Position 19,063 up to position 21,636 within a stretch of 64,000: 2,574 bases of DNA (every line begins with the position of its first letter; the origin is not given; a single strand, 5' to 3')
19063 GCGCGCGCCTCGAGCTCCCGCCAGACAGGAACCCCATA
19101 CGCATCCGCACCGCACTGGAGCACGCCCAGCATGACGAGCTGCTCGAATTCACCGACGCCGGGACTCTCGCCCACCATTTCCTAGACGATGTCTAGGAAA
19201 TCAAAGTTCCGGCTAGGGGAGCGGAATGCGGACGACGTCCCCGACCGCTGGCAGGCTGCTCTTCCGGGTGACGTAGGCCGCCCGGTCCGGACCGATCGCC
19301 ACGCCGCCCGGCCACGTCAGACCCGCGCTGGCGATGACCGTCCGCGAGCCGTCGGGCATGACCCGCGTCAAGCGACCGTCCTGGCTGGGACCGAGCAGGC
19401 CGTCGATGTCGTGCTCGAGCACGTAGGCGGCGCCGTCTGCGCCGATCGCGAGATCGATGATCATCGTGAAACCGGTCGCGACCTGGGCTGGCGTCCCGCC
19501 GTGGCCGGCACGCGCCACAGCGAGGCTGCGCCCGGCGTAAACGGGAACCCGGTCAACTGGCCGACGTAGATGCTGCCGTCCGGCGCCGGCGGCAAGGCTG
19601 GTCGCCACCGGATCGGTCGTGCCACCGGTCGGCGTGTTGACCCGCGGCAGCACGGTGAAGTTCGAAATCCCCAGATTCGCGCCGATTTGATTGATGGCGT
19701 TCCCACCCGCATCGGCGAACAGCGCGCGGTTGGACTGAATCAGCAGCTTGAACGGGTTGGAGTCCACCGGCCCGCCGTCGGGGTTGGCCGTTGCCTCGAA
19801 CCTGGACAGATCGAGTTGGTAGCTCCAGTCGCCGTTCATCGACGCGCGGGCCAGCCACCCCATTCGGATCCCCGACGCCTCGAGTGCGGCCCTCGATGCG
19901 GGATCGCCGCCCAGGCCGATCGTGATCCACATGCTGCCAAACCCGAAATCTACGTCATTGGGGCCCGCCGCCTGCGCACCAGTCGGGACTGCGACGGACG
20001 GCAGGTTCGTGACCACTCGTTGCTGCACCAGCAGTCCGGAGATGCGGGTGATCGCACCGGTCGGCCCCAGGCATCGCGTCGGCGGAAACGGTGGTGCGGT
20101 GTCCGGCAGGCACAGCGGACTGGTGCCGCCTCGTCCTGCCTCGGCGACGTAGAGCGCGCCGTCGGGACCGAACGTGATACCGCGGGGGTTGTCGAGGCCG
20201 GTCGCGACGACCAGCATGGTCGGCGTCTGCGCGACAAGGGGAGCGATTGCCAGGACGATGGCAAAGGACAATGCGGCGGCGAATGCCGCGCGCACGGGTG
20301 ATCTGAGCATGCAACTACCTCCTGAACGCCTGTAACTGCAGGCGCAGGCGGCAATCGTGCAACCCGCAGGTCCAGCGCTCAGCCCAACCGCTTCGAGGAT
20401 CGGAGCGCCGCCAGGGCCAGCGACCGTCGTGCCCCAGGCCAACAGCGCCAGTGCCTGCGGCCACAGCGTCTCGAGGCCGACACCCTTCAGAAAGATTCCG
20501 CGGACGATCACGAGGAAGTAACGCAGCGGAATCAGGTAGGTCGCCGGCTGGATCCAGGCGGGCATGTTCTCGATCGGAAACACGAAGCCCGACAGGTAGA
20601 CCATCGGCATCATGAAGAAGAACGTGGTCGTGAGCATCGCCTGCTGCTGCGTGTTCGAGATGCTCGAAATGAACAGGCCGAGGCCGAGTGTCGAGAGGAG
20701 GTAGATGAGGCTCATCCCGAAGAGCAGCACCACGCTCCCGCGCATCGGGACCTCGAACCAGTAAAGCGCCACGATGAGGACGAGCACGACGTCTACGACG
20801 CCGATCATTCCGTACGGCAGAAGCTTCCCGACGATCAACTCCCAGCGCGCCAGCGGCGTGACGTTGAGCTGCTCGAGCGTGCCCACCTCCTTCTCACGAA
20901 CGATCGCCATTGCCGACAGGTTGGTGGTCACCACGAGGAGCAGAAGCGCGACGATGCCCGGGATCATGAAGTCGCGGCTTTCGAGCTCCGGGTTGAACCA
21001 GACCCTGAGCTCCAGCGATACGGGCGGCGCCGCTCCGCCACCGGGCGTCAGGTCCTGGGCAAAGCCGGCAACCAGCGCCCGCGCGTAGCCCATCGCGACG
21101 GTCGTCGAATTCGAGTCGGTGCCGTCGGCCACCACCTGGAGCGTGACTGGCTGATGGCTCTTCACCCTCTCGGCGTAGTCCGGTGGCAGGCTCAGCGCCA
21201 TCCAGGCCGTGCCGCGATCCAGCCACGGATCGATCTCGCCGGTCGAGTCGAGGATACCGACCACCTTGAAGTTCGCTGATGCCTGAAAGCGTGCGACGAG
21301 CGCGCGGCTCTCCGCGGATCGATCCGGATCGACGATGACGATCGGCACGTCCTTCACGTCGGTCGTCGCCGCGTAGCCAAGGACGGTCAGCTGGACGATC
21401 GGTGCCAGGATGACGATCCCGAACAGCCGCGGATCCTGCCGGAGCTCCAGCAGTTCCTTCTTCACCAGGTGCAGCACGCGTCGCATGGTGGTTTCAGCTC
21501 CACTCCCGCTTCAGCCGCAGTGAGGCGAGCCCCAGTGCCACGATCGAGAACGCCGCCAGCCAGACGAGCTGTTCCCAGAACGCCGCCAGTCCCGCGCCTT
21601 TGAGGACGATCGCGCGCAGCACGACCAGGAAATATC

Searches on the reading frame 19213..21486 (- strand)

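Call 50: search_protein_families(library=pfam, proteins=[window:19213-21486:-], max_evalue=0.001)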
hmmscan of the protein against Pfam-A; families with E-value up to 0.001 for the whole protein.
window:19213-21486:- (757 aa): 3 families
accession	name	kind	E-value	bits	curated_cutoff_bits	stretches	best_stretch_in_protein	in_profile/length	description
PF12698.13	ABC2_membrane_3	-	7.8e-45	153.9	31.6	1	24-352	6-338/347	ABC-2 family transporter protein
PF01061.29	ABC2_membrane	-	3.1e-29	102.5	26.9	1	171-333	46-211/211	ABC-2 type transporter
PF12679.13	ABC2_membrane_2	-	1.4e-15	57.8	27.2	1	7-313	3-217/283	ABC-2 family transporter protein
